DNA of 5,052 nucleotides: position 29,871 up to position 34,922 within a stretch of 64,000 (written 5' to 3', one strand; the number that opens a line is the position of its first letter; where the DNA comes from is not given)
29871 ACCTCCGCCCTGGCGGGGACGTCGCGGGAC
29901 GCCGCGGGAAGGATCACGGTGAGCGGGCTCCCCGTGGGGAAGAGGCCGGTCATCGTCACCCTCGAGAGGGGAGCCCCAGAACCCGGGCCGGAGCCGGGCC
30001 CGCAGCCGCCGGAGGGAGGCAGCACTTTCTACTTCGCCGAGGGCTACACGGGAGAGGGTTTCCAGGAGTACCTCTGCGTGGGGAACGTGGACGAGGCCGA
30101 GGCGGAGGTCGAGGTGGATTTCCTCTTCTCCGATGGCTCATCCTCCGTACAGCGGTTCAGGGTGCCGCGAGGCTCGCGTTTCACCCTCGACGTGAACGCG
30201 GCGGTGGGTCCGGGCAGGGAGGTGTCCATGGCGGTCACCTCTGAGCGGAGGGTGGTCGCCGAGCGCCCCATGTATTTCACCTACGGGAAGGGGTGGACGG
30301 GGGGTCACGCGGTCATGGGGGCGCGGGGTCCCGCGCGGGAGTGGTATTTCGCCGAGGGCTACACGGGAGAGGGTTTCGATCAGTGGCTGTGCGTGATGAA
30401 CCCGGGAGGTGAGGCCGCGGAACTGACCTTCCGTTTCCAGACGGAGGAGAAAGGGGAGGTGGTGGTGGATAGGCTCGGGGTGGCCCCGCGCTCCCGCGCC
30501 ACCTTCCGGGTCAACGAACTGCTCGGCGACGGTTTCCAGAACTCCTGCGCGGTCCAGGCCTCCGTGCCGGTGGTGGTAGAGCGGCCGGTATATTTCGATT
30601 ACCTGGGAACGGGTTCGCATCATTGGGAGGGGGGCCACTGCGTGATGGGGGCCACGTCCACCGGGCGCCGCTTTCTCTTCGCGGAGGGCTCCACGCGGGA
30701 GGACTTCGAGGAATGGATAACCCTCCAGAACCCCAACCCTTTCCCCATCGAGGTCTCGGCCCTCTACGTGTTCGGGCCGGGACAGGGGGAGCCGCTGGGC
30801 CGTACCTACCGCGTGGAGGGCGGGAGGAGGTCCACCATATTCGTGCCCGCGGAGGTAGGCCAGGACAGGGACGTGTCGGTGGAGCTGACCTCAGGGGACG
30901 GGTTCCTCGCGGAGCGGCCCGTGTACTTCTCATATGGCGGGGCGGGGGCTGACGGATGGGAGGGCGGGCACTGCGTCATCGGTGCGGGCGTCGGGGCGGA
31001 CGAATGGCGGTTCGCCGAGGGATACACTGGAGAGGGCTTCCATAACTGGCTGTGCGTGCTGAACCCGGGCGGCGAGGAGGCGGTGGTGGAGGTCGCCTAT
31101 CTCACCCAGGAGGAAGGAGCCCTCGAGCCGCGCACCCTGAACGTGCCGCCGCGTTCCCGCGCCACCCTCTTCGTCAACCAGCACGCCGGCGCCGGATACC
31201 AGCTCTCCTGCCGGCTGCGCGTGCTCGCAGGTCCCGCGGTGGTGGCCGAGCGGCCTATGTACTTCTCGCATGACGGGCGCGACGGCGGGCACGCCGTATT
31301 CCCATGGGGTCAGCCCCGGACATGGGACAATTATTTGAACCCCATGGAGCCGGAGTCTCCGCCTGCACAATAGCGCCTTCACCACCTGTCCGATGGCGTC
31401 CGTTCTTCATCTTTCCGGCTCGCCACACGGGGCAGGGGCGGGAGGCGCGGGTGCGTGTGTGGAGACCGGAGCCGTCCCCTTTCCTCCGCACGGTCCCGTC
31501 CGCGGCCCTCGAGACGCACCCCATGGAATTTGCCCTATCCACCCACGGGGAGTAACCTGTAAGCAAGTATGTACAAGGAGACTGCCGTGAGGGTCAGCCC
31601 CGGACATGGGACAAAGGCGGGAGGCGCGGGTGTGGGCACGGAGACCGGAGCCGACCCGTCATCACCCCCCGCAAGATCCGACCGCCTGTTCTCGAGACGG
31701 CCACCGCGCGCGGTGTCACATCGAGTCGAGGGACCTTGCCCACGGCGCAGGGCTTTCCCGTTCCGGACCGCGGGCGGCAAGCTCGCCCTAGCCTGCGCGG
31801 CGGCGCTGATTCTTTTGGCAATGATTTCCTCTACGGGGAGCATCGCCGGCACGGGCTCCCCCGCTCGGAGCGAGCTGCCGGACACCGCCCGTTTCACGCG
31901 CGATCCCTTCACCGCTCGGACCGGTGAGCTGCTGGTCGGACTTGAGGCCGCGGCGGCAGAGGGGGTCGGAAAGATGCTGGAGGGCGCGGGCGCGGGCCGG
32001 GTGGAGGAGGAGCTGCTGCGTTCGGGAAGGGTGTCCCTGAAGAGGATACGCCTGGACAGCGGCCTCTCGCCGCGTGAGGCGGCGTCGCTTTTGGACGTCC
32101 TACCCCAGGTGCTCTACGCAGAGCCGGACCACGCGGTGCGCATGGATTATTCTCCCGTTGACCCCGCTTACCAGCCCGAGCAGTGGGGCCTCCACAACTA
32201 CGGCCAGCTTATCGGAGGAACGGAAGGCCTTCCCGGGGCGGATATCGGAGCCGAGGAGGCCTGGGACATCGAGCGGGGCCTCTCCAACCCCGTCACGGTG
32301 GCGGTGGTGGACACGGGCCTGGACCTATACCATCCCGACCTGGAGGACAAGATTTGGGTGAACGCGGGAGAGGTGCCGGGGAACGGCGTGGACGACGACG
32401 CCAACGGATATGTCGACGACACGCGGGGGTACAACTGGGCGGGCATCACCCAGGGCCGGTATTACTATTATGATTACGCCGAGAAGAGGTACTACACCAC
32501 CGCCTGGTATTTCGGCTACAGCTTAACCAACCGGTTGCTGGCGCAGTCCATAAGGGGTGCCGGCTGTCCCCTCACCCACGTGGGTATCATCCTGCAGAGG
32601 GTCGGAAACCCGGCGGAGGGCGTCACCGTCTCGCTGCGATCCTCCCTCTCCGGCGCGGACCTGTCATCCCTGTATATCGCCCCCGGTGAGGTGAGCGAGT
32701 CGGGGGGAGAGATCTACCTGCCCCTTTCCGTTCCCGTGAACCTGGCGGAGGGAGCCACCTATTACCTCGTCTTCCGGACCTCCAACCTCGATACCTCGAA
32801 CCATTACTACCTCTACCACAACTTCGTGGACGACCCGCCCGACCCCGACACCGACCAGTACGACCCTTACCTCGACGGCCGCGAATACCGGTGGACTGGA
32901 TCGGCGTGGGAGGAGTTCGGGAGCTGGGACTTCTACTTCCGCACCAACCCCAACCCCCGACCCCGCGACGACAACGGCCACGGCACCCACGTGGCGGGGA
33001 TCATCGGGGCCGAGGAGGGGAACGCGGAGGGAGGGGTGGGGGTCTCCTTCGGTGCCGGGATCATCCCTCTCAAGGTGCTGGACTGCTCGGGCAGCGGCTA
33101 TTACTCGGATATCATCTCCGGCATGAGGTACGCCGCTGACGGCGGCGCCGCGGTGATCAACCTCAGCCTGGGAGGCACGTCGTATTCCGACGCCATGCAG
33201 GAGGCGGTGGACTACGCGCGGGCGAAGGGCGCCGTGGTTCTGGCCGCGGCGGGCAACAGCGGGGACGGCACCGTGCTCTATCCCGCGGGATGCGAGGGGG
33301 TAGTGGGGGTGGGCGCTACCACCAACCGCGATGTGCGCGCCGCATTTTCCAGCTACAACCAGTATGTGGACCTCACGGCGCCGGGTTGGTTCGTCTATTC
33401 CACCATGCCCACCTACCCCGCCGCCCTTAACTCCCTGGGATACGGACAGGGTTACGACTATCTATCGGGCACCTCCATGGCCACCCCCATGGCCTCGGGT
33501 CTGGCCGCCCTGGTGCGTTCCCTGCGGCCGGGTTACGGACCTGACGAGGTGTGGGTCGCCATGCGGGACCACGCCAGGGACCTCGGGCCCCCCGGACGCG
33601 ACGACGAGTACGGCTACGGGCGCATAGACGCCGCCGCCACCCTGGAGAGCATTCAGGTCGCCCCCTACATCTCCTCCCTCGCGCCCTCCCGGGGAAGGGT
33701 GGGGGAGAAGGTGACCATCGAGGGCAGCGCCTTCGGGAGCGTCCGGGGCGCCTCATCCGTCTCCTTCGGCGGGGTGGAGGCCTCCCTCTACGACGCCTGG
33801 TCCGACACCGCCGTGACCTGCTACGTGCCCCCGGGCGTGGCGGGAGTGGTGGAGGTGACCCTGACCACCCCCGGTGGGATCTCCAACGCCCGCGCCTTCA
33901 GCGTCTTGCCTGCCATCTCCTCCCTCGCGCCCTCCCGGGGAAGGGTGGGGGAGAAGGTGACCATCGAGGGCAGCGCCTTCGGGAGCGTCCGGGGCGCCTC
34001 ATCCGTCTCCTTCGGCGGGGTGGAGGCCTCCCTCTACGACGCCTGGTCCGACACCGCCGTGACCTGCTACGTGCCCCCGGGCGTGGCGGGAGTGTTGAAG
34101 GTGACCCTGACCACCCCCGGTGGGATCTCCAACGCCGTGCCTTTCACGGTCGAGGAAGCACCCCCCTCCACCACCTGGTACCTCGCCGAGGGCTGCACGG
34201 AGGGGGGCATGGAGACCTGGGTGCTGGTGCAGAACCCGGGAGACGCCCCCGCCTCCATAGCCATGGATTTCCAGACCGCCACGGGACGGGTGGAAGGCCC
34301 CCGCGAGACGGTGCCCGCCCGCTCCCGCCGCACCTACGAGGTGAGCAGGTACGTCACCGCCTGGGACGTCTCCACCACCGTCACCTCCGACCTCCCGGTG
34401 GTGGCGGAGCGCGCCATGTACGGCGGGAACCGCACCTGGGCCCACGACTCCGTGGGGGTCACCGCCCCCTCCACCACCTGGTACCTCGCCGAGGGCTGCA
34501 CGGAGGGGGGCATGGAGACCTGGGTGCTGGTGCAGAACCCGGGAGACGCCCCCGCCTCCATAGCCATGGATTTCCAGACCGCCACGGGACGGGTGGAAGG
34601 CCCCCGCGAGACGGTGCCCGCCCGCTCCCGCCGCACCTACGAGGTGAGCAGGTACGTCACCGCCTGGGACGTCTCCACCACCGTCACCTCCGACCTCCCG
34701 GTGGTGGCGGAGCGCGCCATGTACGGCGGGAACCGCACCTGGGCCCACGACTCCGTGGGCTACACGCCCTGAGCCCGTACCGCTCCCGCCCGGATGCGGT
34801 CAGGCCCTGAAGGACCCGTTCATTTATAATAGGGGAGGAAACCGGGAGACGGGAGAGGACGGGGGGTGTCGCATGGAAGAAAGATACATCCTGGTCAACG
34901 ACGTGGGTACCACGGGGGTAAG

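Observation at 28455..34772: A shared ~95-aa 'FAEG' repeat module on three different secreted enzymes, plus perfect intragenic tandem duplications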

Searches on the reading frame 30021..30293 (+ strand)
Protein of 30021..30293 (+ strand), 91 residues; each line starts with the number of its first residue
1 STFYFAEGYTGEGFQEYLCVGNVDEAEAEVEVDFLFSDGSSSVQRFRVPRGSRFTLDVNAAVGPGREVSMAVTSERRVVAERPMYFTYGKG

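Call 8: search_solved_structures(query=A1, max_evalue=10, show_alignments=3)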
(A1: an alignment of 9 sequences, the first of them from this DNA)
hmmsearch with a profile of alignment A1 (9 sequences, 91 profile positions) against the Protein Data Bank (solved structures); distinct sequences matched with E-value up to 10: 5.
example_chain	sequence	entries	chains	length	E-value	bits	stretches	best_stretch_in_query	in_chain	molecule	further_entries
1nc7_A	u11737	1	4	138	1.7e-05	28.2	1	1-80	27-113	hypothetical protein TM1070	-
2ii7_A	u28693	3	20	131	0.0028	21.1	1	15-81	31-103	Anabaena sensory rhodopsin transducer protein | Sensory rhodopsin transducer protein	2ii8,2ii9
2iia_A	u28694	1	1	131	0.0028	21.1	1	15-81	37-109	Sensory rhodopsin transducer protein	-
8t6e_A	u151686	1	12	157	0.21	15.1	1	26-73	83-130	T33-28.3: A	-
9vy3_A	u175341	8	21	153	0.62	13.5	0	32-84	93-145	Propeptide, PepSY amd peptidase M4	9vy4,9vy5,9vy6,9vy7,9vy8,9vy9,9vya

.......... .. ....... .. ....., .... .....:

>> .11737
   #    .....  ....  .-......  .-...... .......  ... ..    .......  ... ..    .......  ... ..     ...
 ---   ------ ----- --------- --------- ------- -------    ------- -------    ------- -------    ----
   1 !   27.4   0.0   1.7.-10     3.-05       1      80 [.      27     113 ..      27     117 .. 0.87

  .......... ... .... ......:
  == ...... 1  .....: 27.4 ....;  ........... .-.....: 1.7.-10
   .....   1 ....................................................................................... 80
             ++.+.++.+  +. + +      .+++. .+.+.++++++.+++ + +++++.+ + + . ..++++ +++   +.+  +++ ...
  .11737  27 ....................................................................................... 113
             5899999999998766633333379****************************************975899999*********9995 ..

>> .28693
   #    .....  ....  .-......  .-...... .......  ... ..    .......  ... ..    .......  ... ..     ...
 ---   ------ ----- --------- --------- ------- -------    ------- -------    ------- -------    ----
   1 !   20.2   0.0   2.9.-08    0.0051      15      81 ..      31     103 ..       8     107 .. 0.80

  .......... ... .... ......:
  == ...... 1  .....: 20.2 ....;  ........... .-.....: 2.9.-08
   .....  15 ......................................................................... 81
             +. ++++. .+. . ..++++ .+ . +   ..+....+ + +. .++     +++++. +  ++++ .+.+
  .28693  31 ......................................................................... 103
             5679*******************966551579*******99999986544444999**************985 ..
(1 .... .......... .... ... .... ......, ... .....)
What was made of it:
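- On ASRAH / ASRT-like beta-sandwich superfamily (PF07100, PDB 1NC7/2II7): Unit profile against the PDB: 1NC7 E=1.7e-5, 2II7 E=2.8e-3 (call 8).
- Closest known: TM1070. Same: Detectable sequence homology, including the W-x-F-[AP]-[ED]-G start and the L-C-[VI]-x-N turn (call 8).
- The alignment pairs WYFAEGY with WFFPDGY and LCVMNPG with LCIMNTG (call 8).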

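Call 9: search_protein_families(library=pfam, alignment_id=A1, max_evalue=1)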
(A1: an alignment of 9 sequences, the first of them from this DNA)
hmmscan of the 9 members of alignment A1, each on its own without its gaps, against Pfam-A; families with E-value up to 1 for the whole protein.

A. member 1, seq(91 aa): 2 families
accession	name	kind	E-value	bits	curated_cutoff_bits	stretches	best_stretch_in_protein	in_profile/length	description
PF18986.5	DUF5719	-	0.0012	18.5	26.2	1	2-79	52-132/319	Family of unknown function (DUF5719)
PF07100.16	ASRT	-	0.028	14.8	25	1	15-49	27-62/119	Anabaena sensory rhodopsin transducer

B. families by the number of members that match (of 9 scanned): 3 families
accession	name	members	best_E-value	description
PF18986.5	DUF5719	7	7.7e-05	Family of unknown function (DUF5719)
PF07100.16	ASRT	3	9.2e-05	Anabaena sensory rhodopsin transducer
PF16657.11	Malt_amylase_C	1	0.13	Maltogenic Amylase, C-terminal domain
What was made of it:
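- On Curated carbohydrate-binding or Ig-like families (Pfam CBM_*, Big, fn3, PKD): The best other hit is Malt_amylase_C at E=0.13 (call 9).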

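Call 15: find_homologous_proteins(query=A1, max_evalue=0.001)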
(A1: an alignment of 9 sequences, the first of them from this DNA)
Query A1 (9 sequences) (91 aa, profile of the alignment): 234 proteins with E <= 0.001 among 1386 candidates; the best 120 are listed.
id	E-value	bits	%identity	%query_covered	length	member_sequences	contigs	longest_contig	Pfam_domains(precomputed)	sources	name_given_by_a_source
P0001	4.0e-44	166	45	95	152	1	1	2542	-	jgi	jgi:hypothetical protein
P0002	1.5e-41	158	40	97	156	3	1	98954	PF18986.6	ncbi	ncbi:MAG: hypothetical protein AB1384_11065, partial [Actinomycetota bacterium]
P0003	1.2e-38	149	46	92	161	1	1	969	PF18986.6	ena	-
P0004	1.8e-37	145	48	99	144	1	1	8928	PF18986.6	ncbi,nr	ncbi:MAG: DUF5719 family protein, partial [Actinomycetota bacterium]|nr:DUF5719 family protein [Acti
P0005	3.0e-37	144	43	93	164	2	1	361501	-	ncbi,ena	-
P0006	3.3e-37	144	29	93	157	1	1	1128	PF18986.6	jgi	jgi:hypothetical protein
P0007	1.7e-36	142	38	96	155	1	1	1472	PF18986.6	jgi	jgi:hypothetical protein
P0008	2.8e-36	141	52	98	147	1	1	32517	PF18986.6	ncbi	-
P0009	3.6e-36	141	49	98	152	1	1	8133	PF18986.6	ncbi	-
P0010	9.8e-36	140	49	92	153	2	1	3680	-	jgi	-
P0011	1.5e-35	139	47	99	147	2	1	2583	PF18986.6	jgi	jgi:hypothetical protein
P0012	3.8e-35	138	36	97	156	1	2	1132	-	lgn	-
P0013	1.0e-34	136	36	93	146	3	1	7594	-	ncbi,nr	ncbi:MAG: hypothetical protein KKE90_06480, partial [Actinobacteria bacterium]|nr:hypothetical prote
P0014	1.5e-34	136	41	97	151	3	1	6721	PF18986.6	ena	-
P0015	2.9e-34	135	32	93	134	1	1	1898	PF18986.6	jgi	jgi:hypothetical protein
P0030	1.5e-29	120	38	95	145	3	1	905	PF07100.17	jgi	jgi:hypothetical protein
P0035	3.9e-29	118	39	92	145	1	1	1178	PF18986.6,PF07100.17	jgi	jgi:hypothetical protein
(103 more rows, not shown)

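Call 21: search_protein_representatives(alignment_id=A1)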
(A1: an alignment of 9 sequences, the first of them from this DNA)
Query: 9 sequences, 91 profile positions. Proteins with E-value up to 0.001 (for the whole library): 8388; up to 1e-10: 5805; up to 1e-30: 3350. The best 150 are listed.
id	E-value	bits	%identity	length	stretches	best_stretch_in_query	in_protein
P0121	8.7e-187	622.1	-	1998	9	1-87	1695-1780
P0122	2.8e-185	617.3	-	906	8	2-90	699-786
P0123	8.3e-175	583.7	-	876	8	3-90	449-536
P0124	3.8e-172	575.2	-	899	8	2-90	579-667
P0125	1.3e-165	554.3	-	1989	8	4-90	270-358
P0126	5.2e-161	539.5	-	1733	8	2-90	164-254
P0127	1.2e-156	525.5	-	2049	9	1-87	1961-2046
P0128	1.4e-154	518.9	-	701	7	2-89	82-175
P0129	2.0e-150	505.6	-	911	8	2-90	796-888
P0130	1.8e-129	438.4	-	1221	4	2-90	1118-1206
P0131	8.0e-129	436.3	-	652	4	2-89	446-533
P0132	1.3e-127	432.4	-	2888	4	1-90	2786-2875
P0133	2.5e-127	431.5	-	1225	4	2-90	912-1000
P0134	5.1e-127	430.5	-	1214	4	3-90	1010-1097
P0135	1.6e-126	428.9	-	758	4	2-90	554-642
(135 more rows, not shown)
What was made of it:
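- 8,388 representative proteins match at E<=1e-3 (call 21).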

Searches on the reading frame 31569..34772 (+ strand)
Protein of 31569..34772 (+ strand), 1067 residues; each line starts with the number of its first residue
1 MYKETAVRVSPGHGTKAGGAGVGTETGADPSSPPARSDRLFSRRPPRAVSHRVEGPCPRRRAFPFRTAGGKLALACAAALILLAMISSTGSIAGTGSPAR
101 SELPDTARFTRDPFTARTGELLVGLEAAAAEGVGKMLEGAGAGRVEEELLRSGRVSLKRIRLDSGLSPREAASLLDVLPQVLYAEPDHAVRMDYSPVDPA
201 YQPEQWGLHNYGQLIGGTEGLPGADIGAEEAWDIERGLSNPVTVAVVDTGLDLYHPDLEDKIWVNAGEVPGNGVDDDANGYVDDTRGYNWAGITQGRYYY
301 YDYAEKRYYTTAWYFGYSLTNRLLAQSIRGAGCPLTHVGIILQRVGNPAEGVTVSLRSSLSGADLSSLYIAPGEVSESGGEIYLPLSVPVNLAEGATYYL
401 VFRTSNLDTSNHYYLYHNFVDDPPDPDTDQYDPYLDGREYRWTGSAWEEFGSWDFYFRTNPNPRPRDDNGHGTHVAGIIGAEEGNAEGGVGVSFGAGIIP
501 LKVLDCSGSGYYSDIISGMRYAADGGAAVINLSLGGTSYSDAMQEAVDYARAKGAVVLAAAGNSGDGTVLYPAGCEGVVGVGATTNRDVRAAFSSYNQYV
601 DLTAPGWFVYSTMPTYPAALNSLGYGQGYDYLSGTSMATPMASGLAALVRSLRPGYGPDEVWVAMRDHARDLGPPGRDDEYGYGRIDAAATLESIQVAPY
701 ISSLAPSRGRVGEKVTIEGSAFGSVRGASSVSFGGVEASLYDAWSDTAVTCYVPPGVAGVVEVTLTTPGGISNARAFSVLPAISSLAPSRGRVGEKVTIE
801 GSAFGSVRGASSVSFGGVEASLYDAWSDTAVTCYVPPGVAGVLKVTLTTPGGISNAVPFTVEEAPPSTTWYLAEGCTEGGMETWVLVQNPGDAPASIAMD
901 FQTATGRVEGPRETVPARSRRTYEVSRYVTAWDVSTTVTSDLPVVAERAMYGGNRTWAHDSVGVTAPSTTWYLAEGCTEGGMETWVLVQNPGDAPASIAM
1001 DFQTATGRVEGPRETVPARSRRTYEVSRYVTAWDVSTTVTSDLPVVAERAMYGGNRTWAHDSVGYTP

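Call 3: search_protein_families(library=pfam, proteins=[window:31569-34772:+], max_evalue=0.1)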
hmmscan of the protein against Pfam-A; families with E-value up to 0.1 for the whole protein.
window:31569-34772:+ (1067 aa): 5 families
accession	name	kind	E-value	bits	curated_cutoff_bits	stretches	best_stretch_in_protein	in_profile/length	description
PF00082.27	Peptidase_S8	-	8.5e-56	189.8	21.8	1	242-684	4-288/288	Subtilase family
PF01833.30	TIG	-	1.7e-29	102.1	20.9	2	781-860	1-83/84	IPT/TIG domain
PF18986.5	DUF5719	-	4.3e-08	33.1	26.2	2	965-1032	47-117/319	Family of unknown function (DUF5719)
PF22148.1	Fervidolysin_NPro-like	-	0.00031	21.5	21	1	118-187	17-81/81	Fervidolysin N-terminal prodomain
PF08947.15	BPS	-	0.034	14.5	27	0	897-914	9-27/48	BPS (Between PH and SH2)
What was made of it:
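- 31569..34772 (+): Gene for a secreted S8 (subtilisin/mycosin-like) peptidase with the layout prodomain, S8 domain (with an insertion of about 150 aa), TIG, TIG, ASRAH, ASRAH. Pfam Peptidase_S8 E=8.5e-56, TIG x2 E=1.7e-29, DUF5719 33.1 bits (call 3).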

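Call 18: search_protein_families(library=ncbifam, proteins=[window:31569-34772:+], max_evalue=0.01)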
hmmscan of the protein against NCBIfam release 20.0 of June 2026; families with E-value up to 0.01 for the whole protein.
window:31569-34772:+ (1067 aa): 6 families
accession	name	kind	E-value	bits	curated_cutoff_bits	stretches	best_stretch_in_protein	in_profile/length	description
TIGR03921.1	T7SS_mycosin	equivalog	6.2e-56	190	278.75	2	466-699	47-291/353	type VII secretion-associated serine protease mycosin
NF033595.1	denti_PrtP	equivalog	4.7e-29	101.4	300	2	530-696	342-506/606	dentilisin complex serine proteinase subunit PrtP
NF049966.1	QH_SP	equivalog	5.2e-16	58.7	165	1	465-674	36-216/219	subtilisin-like serine protease QhpE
TIGR03895.1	protease_PatA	subfamily_domain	2.5e-13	49.6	421.05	1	471-653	1-180/606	PatA/PatG family cyanobactin maturation protease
NF047769.1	LIC10067_lipo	equivalog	6.3e-06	25.6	200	0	792-846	57-111/239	LIC10067 family putative lipoprotein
NF040553.1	SGO_0316_fam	subfamily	7.3e-05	20.6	1400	0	464-564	353-464/1486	SGO_0316/SGO_0317 family LPXTG-anchored serine peptidase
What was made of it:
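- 31569..34772 (+): NCBIfam mycosin-like, below cutoff (call 18).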

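Call 20: find_encoding_contigs(protein=window:31569-34772:+, flank=3000, max_places=6)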
Protein window:31569-34772:+ (1067 aa): no gene with exactly this product is on record in the collection.
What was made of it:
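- Tried and rejected: The exact-sequence look-up of the S8 protein found no record (call 20).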
